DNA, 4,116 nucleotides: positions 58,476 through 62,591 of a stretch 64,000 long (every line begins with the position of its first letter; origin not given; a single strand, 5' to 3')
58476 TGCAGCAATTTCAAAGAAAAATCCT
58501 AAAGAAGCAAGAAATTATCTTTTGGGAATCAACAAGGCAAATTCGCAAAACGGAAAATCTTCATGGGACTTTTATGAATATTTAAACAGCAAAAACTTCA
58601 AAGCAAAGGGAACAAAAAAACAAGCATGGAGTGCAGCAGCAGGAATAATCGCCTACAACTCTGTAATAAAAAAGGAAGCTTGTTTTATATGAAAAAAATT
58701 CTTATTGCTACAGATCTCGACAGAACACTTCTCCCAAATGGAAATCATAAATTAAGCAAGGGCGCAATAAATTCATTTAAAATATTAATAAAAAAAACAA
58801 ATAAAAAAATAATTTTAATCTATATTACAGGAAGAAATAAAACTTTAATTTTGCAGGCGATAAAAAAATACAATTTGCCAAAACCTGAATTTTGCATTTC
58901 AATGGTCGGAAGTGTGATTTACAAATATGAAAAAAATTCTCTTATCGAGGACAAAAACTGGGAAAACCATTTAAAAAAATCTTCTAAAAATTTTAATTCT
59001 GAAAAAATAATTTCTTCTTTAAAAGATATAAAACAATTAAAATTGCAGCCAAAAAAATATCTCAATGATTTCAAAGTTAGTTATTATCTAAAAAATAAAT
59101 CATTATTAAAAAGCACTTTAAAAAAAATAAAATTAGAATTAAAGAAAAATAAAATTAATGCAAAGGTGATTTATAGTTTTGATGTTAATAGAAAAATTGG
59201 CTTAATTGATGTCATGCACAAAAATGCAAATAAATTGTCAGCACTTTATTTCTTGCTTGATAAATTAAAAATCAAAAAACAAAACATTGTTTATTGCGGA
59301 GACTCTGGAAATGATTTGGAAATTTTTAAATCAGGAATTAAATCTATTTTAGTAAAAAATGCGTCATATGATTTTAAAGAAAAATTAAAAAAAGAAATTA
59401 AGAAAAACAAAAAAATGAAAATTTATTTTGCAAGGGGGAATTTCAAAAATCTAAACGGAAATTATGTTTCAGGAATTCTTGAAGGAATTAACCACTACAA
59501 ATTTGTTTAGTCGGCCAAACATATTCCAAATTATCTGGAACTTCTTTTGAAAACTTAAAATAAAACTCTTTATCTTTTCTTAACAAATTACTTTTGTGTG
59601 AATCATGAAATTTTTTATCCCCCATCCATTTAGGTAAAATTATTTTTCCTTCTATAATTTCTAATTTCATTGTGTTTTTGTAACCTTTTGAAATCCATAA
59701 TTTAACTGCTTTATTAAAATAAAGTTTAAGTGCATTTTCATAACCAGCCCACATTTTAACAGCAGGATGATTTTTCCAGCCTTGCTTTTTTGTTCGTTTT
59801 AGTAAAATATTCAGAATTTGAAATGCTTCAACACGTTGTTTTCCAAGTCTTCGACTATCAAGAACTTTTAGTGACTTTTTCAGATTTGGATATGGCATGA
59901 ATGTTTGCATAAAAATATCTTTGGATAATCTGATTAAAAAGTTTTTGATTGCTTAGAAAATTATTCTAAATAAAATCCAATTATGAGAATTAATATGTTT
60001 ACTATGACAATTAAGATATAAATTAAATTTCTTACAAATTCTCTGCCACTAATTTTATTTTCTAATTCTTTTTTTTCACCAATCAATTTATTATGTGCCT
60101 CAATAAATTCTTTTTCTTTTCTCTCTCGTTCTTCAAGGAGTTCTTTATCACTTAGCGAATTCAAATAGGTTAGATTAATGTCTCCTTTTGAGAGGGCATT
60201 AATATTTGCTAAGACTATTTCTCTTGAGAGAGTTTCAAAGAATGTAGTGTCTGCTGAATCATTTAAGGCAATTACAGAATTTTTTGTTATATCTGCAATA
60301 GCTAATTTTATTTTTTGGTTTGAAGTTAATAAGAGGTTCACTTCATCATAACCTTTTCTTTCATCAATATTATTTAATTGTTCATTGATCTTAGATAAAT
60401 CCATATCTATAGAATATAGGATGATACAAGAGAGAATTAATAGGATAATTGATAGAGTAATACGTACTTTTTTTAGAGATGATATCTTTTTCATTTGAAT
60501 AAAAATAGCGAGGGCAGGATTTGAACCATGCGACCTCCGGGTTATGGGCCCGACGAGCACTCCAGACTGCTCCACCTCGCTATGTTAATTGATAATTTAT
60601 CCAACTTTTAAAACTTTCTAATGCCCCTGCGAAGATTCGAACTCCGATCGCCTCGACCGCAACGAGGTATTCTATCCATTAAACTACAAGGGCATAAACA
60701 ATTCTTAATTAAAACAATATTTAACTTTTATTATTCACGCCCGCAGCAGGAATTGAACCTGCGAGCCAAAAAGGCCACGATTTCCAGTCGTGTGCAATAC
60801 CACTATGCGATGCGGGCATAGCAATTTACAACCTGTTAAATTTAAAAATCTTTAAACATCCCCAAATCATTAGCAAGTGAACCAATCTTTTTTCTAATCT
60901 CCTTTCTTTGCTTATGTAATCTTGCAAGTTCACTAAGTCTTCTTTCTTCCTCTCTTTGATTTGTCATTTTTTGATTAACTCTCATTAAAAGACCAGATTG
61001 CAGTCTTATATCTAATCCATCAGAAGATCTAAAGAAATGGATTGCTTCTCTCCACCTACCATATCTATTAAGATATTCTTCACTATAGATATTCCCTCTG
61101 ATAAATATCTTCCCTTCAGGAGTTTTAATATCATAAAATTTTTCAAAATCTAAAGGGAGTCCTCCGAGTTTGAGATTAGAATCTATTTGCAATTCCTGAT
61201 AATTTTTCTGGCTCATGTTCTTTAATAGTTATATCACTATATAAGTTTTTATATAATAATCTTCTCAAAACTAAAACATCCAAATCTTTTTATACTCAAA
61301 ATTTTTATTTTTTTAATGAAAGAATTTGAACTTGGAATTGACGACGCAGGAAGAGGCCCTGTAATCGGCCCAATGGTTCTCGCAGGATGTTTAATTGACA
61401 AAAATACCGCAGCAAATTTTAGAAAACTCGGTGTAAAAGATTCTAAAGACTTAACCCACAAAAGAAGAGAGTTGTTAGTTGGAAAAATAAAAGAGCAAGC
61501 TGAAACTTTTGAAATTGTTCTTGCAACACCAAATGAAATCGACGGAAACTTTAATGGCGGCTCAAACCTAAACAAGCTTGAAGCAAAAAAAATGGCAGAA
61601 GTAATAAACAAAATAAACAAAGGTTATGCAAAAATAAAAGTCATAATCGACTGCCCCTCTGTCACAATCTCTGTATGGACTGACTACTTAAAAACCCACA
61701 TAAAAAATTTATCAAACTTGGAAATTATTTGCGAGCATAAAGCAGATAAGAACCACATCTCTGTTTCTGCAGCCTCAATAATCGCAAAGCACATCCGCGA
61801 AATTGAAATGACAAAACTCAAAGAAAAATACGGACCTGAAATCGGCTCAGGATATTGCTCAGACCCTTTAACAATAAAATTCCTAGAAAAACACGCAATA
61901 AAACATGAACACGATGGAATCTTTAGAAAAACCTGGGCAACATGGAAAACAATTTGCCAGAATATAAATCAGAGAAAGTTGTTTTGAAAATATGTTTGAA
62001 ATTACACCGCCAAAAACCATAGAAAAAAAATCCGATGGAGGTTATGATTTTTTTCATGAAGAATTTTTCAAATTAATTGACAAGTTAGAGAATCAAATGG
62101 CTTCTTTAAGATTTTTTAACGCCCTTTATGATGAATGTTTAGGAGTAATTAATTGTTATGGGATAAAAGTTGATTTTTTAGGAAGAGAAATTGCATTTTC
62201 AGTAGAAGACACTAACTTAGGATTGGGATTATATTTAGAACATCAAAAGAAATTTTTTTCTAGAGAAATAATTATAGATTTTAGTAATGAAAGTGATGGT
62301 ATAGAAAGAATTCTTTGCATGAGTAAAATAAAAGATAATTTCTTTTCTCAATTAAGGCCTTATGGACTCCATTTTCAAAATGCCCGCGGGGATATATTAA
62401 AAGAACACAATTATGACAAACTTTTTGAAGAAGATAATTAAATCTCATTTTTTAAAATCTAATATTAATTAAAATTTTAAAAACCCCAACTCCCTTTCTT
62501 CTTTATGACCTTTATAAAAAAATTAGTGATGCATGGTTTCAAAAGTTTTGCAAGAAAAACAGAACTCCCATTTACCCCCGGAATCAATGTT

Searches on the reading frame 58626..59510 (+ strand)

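Call 9: search_protein_families(library=pfam, proteins=[window:58626-59510:+], max_evalue=0.01)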
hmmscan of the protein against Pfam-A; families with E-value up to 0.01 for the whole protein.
window:58626-59510:+ (294 aa): 2 families
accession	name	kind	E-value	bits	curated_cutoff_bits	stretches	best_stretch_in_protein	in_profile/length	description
PF05116.19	S6PP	-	7e-57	193.3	20.3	1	24-293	2-247/247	Sucrose-6F-phosphate phosphohydrolase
PF08282.18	Hydrolase_3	-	1.7e-20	74.2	20.9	1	27-263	1-248/255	haloacid dehalogenase-like hydrolase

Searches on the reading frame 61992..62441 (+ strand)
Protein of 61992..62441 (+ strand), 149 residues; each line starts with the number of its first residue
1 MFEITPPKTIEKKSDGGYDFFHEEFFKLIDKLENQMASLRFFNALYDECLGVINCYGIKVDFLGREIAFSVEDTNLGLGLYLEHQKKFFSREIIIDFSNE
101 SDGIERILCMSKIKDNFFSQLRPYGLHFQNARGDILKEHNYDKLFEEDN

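Call 51: find_encoding_contigs(protein=window:61992-62441:+, flank=10000, max_places=1)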
Protein window:61992-62441:+ (149 aa): 2 contigs read that carry it; 1 place shown.
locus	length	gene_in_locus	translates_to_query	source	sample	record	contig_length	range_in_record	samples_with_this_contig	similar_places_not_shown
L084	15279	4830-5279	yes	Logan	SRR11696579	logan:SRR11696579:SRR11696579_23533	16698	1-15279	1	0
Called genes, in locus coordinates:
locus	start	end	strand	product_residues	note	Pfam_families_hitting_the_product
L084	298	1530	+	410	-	PF12899:Glyco_hydro_100, PF06202:GDE_C (weak), PF22422:MGH1-like_GH (faint)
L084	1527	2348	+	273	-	PF05116:S6PP, PF08282:Hydrolase_3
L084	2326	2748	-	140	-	PF03013:Pyr_excise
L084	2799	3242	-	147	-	-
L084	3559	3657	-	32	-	-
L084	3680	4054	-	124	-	-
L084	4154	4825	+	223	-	PF01351:RNase_HII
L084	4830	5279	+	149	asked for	-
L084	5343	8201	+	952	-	PF02463:SMC_N, PF13476:AAA_23, PF13304:AAA_21 (weak)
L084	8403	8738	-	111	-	-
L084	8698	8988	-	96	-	-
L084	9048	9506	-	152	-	-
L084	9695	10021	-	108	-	-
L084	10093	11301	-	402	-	-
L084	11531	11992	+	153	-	PF14791:DNA_pol_B_thumb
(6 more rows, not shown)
